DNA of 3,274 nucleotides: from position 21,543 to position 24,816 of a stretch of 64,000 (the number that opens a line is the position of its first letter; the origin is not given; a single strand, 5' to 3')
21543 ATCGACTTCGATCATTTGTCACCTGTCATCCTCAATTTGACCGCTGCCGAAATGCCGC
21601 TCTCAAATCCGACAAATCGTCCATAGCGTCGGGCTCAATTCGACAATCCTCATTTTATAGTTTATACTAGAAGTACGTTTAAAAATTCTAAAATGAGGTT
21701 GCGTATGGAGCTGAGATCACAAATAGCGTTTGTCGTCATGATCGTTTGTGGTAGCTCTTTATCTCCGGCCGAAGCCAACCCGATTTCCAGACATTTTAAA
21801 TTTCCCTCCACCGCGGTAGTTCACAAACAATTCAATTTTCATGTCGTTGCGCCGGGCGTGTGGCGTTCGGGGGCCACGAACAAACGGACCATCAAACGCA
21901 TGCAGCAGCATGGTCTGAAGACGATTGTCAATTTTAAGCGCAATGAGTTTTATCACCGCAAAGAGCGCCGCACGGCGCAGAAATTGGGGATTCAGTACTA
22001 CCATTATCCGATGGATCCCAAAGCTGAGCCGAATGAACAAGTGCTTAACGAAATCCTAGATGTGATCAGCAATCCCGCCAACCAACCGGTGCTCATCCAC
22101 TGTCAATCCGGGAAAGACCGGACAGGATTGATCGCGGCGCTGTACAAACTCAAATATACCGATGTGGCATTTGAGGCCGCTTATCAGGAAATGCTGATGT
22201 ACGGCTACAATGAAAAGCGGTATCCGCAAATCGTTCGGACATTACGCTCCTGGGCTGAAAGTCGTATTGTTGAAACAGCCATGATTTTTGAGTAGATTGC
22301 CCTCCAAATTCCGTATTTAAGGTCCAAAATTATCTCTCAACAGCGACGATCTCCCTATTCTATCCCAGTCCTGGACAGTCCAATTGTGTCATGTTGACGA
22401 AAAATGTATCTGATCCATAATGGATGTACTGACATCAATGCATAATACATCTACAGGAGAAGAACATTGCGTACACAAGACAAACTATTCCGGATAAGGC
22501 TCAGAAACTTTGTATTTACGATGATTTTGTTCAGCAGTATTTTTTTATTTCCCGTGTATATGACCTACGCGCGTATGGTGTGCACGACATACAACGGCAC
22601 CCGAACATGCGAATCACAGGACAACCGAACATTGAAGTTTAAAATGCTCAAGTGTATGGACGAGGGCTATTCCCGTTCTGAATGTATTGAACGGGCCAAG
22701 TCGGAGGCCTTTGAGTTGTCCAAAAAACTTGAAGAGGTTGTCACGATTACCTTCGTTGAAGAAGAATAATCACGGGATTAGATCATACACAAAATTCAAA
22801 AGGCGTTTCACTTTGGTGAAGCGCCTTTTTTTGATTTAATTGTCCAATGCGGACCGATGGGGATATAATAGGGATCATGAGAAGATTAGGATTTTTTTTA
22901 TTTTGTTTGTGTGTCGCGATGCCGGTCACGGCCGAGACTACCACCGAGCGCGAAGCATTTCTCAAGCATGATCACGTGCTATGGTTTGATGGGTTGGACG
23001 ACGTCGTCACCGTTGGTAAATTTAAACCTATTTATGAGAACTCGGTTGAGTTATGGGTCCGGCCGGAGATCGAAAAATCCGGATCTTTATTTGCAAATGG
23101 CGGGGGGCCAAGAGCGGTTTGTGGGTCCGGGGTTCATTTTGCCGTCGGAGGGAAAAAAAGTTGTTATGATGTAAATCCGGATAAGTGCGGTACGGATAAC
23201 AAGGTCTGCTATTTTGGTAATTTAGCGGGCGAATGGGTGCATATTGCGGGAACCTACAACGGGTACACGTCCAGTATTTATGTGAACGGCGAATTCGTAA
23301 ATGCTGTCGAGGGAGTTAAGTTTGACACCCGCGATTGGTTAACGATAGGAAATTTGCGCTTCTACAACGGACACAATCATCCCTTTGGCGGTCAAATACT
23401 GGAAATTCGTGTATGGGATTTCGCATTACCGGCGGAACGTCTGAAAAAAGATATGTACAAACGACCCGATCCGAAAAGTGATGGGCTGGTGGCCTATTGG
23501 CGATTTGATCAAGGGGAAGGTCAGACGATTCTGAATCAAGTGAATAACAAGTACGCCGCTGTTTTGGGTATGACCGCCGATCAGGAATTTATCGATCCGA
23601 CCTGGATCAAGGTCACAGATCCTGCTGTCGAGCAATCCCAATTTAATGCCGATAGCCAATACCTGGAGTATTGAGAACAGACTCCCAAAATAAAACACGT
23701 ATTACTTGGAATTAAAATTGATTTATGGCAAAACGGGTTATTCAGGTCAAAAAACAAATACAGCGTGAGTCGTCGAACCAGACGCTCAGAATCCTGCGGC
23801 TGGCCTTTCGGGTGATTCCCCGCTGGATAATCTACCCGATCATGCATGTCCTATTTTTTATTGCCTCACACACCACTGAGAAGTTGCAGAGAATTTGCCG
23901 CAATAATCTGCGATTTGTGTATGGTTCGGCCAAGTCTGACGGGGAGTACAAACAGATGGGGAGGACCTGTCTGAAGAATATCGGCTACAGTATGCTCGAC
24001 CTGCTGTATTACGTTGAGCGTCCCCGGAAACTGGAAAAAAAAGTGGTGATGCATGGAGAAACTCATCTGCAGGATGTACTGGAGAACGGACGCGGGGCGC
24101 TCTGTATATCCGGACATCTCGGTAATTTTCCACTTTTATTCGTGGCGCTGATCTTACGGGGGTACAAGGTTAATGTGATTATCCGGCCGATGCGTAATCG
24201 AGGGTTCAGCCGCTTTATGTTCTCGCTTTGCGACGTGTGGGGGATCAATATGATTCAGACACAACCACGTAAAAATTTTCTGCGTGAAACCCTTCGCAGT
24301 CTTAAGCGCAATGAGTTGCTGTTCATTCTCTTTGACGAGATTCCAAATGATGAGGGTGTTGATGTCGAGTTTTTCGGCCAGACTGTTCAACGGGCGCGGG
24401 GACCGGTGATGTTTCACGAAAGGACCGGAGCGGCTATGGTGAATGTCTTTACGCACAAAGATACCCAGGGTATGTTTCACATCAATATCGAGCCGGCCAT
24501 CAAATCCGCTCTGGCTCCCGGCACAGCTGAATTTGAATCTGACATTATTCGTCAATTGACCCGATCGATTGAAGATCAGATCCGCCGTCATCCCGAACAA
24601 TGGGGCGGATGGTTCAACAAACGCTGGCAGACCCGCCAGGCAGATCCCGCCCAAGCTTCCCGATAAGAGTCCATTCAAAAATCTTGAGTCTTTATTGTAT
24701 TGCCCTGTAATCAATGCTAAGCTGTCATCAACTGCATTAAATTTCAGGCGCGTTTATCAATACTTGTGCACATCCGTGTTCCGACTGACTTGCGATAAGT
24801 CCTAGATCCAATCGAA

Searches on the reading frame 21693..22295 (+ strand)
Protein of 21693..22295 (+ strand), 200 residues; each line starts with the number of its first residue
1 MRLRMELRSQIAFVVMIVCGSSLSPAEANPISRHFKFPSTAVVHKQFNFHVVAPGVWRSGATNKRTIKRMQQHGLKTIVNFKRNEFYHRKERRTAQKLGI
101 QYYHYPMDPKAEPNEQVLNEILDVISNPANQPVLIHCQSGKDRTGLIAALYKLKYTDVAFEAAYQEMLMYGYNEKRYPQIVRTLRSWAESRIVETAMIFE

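Call 94: search_protein_families(library=pfam, proteins=[window:21693-22295:+], max_evalue=0.001)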
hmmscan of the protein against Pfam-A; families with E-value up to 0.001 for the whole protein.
window:21693-22295:+ (200 aa): 8 families
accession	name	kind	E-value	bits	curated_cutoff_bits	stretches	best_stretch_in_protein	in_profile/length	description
PF03162.18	Y_phosphatase2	-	6.1e-16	58.9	27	1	47-171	5-131/165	Tyrosine phosphatase family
PF22741.1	PTP-NADK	-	3.4e-12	46.5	27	1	56-158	30-138/163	DSP-PTPase phosphatase fused to NAD+ Kinase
PF13350.11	Y_phosphatase3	-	1.9e-11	44.8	22.2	1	90-151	95-149/240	Tyrosine phosphatase family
PF22785.1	Tc-R-P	-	4.9e-11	43.6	27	1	61-152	10-101/106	Polymorphic toxin system, DSP-PTPase phosphatase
PF00782.25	DSPc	-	1.7e-10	41.3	33.5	1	66-184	10-121/133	Dual specificity phosphatase, catalytic domain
PF22784.1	PTP-SAK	-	2e-08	34.8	27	1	50-155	5-112/153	Swiss Army Knife protein, DSP-PTPase phosphatase domain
PF14566.11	PTPlike_phytase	-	1.4e-07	32.2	27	1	86-153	88-156/158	Inositol hexakisphosphate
PF00102.32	Y_phosphatase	-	0.00057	20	20.9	1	86-150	120-189/234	Protein-tyrosine phosphatase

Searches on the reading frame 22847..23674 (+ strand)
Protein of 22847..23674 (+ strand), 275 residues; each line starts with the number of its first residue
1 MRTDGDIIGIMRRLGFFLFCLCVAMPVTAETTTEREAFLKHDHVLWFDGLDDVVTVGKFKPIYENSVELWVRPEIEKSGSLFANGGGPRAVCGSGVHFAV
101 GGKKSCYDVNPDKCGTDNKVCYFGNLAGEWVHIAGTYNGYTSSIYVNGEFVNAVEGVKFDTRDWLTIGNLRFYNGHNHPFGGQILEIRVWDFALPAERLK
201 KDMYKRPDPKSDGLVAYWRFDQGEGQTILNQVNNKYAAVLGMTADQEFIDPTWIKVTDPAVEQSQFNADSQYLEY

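Call 94: search_protein_families(library=pfam, proteins=[window:22847-23674:+], max_evalue=0.001)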
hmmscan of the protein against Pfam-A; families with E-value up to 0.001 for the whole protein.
window:22847-23674:+ (275 aa): 1 family
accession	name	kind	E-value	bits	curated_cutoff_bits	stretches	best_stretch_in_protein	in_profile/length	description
PF13385.13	Laminin_G_3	-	1e-15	58.6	27.6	1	63-198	17-149/151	Concanavalin A-like lectin/glucanases superfamily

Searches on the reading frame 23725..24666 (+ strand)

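Call 94: search_protein_families(library=pfam, proteins=[window:23725-24666:+], max_evalue=0.001)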
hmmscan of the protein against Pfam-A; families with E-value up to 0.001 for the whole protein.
window:23725-24666:+ (313 aa): 1 family
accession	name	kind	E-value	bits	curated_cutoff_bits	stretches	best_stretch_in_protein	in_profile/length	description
PF03279.18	Lip_A_acyltrans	-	1.3e-30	107.1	22.3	1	26-303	24-295/295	Bacterial lipid A biosynthesis acyltransferase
